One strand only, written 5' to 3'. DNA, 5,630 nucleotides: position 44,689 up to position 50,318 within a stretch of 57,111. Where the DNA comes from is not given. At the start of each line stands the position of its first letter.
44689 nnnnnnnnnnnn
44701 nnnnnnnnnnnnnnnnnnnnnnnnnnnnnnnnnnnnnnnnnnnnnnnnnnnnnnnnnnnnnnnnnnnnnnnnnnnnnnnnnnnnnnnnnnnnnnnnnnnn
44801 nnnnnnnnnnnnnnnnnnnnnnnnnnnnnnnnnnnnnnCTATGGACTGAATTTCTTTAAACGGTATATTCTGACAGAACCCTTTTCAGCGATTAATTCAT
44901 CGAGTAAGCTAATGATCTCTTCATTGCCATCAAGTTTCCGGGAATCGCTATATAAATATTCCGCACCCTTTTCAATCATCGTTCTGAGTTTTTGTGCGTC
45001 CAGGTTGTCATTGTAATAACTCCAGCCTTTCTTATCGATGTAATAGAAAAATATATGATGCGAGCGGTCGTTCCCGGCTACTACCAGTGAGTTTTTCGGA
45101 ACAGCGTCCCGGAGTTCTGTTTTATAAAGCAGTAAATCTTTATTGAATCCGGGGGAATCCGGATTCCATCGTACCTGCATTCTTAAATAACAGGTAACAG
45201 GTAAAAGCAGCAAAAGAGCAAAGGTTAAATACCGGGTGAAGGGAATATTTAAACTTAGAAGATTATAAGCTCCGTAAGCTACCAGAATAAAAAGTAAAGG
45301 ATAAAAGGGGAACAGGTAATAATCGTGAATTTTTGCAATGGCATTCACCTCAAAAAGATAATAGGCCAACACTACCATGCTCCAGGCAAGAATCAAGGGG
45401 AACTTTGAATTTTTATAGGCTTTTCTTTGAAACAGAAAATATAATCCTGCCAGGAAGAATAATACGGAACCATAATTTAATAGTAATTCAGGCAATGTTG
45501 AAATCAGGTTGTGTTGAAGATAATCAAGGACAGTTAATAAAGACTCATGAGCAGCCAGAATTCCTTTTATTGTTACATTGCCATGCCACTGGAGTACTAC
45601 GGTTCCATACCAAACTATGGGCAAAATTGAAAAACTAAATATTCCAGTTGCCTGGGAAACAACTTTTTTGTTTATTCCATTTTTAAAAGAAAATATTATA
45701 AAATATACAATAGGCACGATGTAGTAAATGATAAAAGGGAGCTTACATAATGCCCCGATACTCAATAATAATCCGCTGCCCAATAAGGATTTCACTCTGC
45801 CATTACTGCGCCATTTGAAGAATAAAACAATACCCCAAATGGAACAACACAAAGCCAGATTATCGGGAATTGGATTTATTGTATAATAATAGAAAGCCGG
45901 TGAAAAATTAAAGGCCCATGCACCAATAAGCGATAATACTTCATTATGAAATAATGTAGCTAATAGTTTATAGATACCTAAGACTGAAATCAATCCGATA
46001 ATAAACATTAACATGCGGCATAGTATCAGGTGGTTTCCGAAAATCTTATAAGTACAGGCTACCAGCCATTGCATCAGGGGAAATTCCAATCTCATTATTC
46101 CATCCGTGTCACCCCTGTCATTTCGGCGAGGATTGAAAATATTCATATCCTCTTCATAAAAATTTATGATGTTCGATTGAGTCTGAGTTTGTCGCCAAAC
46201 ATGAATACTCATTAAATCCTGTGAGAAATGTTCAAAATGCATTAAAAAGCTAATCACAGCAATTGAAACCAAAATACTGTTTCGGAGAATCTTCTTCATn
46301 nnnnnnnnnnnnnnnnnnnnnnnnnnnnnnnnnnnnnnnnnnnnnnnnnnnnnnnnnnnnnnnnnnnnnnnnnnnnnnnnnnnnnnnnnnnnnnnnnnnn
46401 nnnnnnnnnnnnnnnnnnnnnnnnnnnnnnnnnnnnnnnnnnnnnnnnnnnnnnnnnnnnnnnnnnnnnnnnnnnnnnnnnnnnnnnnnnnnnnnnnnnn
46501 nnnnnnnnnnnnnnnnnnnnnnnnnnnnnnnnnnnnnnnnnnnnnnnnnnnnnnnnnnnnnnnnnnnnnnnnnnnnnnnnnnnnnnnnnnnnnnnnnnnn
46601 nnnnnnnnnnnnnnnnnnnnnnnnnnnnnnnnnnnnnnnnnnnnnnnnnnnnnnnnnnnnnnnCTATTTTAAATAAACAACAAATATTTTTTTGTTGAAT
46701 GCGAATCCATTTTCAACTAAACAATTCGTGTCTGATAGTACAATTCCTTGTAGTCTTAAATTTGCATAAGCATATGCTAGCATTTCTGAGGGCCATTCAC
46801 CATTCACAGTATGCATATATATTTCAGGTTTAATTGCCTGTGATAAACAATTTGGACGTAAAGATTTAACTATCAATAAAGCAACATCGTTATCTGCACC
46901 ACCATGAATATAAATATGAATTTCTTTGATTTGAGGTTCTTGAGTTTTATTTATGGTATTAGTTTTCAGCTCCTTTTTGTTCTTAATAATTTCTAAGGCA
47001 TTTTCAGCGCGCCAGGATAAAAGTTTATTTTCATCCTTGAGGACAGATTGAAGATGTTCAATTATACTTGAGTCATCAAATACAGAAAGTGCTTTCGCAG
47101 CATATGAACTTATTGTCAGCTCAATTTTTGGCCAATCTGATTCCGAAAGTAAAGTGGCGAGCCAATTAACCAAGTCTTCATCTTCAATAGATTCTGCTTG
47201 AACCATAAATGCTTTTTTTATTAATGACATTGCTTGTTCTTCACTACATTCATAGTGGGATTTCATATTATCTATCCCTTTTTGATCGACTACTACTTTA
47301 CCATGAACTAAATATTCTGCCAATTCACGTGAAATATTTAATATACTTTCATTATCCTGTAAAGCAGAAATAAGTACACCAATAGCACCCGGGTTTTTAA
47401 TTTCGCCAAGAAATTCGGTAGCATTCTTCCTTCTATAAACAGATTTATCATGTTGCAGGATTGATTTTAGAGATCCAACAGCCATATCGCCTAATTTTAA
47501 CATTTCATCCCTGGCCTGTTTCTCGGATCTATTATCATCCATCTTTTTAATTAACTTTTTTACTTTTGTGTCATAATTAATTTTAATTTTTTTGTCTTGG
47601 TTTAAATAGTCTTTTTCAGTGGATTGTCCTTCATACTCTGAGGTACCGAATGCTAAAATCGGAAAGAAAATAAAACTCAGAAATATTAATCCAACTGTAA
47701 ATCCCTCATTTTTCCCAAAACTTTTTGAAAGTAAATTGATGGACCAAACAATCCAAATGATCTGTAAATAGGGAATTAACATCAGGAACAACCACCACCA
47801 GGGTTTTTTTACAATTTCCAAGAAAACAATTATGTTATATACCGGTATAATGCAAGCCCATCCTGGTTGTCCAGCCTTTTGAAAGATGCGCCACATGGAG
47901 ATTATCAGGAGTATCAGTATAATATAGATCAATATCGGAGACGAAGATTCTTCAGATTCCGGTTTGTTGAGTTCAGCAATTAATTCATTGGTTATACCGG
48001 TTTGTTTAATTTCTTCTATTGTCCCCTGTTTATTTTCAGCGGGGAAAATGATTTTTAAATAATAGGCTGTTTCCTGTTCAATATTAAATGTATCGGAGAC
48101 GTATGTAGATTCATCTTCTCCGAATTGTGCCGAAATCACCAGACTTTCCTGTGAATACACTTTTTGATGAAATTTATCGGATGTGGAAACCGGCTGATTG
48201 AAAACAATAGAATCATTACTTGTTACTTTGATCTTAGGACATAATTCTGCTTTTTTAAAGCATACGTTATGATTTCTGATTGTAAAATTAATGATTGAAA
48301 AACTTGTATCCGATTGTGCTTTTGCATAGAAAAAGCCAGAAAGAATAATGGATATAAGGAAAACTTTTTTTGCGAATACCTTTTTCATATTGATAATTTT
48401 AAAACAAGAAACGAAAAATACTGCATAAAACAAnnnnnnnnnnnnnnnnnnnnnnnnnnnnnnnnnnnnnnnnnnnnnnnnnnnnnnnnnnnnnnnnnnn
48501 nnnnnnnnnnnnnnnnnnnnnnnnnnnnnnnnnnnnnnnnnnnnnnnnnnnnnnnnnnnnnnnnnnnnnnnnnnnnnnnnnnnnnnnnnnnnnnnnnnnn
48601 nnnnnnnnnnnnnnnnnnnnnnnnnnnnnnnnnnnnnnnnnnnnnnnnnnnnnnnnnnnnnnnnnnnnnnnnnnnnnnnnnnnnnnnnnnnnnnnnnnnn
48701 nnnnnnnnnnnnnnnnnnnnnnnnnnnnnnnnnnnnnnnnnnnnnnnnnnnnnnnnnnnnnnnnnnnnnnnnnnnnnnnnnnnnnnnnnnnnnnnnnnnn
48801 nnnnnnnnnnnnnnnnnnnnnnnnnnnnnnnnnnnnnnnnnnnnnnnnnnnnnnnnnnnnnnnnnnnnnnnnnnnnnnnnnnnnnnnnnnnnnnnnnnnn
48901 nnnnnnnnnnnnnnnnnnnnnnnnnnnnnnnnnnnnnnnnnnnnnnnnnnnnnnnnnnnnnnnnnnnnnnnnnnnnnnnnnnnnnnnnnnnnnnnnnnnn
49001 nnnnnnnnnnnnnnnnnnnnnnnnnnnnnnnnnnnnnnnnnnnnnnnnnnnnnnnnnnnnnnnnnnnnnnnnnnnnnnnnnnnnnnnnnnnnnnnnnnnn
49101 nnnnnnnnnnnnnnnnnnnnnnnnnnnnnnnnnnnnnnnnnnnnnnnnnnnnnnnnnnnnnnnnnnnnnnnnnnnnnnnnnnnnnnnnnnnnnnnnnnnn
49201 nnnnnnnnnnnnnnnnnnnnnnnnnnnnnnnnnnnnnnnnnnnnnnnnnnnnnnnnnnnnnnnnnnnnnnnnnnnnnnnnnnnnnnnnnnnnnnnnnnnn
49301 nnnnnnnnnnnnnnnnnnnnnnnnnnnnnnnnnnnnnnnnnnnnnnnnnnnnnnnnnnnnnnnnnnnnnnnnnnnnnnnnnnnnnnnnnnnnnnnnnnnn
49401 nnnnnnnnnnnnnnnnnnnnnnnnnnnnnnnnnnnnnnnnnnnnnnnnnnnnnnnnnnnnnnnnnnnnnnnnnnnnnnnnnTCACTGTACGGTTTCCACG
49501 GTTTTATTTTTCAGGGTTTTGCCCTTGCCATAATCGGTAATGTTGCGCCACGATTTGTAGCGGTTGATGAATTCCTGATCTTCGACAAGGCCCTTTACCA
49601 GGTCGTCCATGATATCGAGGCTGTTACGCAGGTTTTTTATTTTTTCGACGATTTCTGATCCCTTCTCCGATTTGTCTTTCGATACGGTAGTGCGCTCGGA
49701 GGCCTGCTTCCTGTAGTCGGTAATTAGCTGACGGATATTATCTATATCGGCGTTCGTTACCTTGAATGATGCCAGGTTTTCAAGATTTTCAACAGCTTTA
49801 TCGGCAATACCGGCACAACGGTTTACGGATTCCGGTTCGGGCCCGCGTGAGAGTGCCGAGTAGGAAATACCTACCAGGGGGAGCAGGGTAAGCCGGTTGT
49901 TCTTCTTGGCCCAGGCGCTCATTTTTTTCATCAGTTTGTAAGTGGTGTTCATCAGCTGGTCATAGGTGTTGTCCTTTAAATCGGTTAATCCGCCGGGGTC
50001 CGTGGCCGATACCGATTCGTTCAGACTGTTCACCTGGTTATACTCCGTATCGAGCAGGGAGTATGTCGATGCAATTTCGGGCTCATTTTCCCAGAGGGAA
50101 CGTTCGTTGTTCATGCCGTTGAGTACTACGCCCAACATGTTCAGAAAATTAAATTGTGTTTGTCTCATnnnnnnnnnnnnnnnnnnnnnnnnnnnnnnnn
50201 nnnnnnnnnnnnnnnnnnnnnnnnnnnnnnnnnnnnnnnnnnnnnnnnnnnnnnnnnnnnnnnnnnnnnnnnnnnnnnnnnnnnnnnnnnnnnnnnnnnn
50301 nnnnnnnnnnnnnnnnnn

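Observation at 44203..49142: Family of modular, highly structured noncoding repeats filling three intergenic regions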

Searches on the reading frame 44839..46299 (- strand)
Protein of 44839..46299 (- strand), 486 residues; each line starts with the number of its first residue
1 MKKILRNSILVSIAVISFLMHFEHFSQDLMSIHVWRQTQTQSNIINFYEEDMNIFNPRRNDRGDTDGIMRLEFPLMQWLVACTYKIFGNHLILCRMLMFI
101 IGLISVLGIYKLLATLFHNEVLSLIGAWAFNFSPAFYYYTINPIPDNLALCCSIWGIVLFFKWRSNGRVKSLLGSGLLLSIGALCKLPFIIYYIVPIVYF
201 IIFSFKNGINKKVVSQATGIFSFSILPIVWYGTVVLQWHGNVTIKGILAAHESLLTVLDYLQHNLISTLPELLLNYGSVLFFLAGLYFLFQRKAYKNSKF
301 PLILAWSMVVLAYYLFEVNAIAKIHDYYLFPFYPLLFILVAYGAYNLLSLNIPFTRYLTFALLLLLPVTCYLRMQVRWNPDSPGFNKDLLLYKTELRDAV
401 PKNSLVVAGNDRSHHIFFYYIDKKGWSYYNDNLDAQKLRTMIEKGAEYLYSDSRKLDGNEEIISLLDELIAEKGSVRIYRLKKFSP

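Call 8: search_protein_families(library=pfam, proteins=[window:44839-46299:-])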
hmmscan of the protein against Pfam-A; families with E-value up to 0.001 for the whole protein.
window:44839-46299:- (486 aa): 1 family
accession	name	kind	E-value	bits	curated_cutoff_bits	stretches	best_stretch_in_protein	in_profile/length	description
PF13231.12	PMT_2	-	2.9e-16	60.5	26.1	1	74-230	4-159/160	Dolichyl-phosphate-mannose-protein mannosyltransferase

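Call 22: find_encoding_contigs(protein=window:44839-46299:-, flank=10000, max_places=10)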
Protein window:44839-46299:- (486 aa): 2 contigs read that carry it; 1 place shown.
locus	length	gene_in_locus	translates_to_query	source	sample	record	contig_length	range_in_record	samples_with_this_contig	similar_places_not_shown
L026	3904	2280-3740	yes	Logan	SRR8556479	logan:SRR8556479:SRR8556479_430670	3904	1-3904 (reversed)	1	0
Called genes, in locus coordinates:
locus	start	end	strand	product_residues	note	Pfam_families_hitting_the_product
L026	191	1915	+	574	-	PF18936:DUF5684, PF13646:HEAT_2 (faint)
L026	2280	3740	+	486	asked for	PF13231:PMT_2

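Call 30: find_homologous_proteins(query=window:44839-46299:-, max_evalue=1e-20)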
Query window:44839-46299:- (486 aa): 854 proteins with E <= 1e-20 among 8000 candidates; the best 120 are listed.
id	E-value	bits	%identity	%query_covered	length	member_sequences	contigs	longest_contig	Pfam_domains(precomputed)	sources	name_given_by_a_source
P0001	0.0e+0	1097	100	100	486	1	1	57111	PF13231.13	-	-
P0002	9.9e-251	851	76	99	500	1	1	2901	PF13231.13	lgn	-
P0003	2.0e-240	817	73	100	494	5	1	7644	PF13231.13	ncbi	-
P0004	7.0e-240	815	73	99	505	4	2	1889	PF13231.13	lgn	-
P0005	7.0e-231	786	72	100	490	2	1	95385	PF13231.13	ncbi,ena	-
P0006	4.7e-230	783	70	100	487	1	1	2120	PF13231.13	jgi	jgi:hypothetical protein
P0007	5.1e-229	779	70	100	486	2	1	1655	PF13231.13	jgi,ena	jgi:hypothetical protein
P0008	1.3e-228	778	70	100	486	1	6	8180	PF13231.13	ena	-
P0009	2.7e-228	777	70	100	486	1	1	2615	PF13231.13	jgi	-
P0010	4.2e-228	776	70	100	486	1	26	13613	PF13231.13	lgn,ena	-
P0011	4.2e-228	776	70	100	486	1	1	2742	PF13231.13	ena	-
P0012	4.8e-228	776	70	100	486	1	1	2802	PF13231.13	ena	-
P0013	5.0e-228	776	70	100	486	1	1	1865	PF13231.13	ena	-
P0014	1.8e-227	774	70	100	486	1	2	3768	PF13231.13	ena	-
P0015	1.8e-227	774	70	100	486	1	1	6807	PF13231.13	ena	-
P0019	4.2e-226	770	69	99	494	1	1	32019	PF13231.13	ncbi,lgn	-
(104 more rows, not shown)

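Call 31: find_encoding_contigs(protein=P0005, flank=10000, max_places=3)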
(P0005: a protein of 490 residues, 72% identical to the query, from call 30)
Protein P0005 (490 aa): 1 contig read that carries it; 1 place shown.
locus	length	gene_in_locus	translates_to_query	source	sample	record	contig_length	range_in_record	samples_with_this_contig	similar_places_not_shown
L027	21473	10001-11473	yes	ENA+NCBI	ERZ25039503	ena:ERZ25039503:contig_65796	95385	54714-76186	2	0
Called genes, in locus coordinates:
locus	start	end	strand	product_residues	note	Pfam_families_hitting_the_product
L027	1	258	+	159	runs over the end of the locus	-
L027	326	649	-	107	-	-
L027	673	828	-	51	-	-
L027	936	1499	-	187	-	PF12833:HTH_18, PF00165:HTH_AraC (weak)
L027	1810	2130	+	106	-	PF12840:HTH_20 (weak), PF01022:HTH_5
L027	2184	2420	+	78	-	PF13192:Thioredoxin_3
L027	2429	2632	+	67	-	-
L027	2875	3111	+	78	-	PF13386:DsbD_2 (weak)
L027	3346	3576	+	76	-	-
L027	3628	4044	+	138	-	PF03773:ArsP_1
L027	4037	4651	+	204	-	PF03773:ArsP_1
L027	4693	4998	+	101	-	-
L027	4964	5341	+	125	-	-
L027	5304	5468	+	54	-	-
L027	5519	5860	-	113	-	-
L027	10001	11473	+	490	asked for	PF13231:PMT_2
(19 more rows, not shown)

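Call 32: find_encoding_contigs(protein=P0003, flank=10000, max_places=3)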
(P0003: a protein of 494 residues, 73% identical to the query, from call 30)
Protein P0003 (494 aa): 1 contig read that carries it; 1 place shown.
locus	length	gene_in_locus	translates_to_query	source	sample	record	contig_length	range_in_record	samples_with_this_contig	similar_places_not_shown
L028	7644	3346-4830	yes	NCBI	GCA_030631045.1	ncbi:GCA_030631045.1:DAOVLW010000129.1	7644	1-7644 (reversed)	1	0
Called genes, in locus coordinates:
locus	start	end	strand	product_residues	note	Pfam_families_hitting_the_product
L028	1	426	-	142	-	?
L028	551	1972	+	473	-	PF05221:AdoHcyase, PF00670:AdoHcyase_NAD, PF02826:2-Hacid_dh_C, PF07991:KARI_N (weak)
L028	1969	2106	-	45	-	-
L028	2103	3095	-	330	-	-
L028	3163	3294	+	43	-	-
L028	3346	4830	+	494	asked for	PF13231:PMT_2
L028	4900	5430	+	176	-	PF09918:DUF2148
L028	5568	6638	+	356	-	-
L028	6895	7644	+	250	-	?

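Call 33: find_encoding_contigs(protein=P0019, flank=10000, max_places=3)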
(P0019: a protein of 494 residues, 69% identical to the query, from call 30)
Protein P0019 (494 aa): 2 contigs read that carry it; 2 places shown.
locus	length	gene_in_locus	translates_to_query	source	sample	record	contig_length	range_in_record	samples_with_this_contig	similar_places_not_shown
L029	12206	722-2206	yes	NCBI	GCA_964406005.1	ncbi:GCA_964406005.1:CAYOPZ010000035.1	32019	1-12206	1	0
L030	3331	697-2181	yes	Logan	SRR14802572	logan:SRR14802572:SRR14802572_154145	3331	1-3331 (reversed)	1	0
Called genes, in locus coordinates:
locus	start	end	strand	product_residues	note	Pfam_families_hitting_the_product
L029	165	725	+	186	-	-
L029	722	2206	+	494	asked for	PF13231:PMT_2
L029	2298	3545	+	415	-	PF03033:Glyco_transf_28, PF00201:UDPGT (weak), PF06722:EryCIII-like_C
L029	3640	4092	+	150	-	-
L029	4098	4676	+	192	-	PF08818:DUF1801, PF13376:OmdA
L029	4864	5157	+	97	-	PF22747:Zn_ribbon_DUF2089, PF09862:DUF2089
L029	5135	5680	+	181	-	PF04893:Yip1 (weak)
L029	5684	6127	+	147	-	PF13026:DUF3887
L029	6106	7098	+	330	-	PF00561:Abhydrolase_1, PF12146:Hydrolase_4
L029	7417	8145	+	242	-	PF01814:Hemerythrin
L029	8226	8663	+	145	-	PF07291:MauE (weak), PF07681:DoxX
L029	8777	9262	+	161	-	PF01980:TrmO_N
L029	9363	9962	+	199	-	PF00440:TetR_N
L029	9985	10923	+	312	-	PF00005:ABC_tran, PF13304:AAA_21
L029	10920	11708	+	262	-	PF12730:ABC2_membrane_4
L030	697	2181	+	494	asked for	PF13231:PMT_2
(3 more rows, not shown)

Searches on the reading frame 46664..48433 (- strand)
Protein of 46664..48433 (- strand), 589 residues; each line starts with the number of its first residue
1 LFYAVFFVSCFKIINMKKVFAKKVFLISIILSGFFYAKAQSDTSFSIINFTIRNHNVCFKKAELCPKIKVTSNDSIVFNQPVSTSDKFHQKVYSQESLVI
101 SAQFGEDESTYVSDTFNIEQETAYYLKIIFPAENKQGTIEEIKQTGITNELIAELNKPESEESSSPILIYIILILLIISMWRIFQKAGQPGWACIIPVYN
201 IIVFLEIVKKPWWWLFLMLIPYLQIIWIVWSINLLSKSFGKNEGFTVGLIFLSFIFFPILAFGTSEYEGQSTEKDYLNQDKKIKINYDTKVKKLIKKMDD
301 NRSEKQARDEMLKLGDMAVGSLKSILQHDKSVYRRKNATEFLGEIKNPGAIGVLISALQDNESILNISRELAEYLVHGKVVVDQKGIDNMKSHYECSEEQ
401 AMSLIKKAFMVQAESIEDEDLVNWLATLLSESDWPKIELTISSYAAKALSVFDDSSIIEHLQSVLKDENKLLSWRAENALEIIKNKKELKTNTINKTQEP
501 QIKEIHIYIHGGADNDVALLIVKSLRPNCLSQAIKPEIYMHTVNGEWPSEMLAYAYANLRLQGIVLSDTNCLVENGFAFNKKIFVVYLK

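Call 8: search_protein_families(library=pfam, proteins=[window:46664-48433:-])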
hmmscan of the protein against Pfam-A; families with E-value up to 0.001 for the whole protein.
window:46664-48433:- (589 aa): 2 families
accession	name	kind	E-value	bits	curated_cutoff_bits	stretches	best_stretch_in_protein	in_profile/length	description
PF18936.5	DUF5684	-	8.1e-25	87.7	27.4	1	192-269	1-80/81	Family of unknown function (DUF5684)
PF13646.12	HEAT_2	-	2.3e-08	34.7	27.7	0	322-362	4-44/88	HEAT repeats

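Call 42: search_protein_families(library=ncbifam, proteins=[window:46664-48433:-], max_evalue=0.01)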
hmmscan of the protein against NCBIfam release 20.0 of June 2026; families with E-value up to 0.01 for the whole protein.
window:46664-48433:- (589 aa): 0 families

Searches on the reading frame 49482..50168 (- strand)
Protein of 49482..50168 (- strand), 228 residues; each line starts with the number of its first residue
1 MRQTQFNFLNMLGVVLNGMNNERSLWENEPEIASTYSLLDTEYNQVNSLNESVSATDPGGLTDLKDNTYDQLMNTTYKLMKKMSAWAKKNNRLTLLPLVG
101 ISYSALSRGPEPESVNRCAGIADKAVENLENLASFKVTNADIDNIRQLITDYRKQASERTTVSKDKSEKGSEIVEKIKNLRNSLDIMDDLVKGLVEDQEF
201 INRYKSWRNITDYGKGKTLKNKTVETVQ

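Call 8: search_protein_families(library=pfam, proteins=[window:49482-50168:-])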
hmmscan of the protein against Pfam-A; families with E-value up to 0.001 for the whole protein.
window:49482-50168:- (228 aa): 0 families

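Call 26: search_protein_families(library=pfam, proteins=[window:49482-50168:-], max_evalue=0.01)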
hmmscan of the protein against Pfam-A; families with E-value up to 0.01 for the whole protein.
window:49482-50168:- (228 aa): 0 families

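Call 42: search_protein_families(library=ncbifam, proteins=[window:49482-50168:-], max_evalue=0.01)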
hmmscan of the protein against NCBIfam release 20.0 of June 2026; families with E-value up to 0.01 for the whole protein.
window:49482-50168:- (228 aa): 0 families

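Call 43: search_protein_families(library=phrogs, proteins=[window:49482-50168:-], max_evalue=0.01)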
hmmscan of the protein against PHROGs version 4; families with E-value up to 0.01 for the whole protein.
window:49482-50168:- (228 aa): 1 family
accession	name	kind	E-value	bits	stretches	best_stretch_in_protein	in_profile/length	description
phrog_4051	-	unknown function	0.0088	16.6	0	96-183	110-165/247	-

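Call 48: find_encoding_contigs(protein=window:49482-50168:-, flank=10000, max_places=10)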
Protein window:49482-50168:- (228 aa): no gene with exactly this product is on record in the collection.
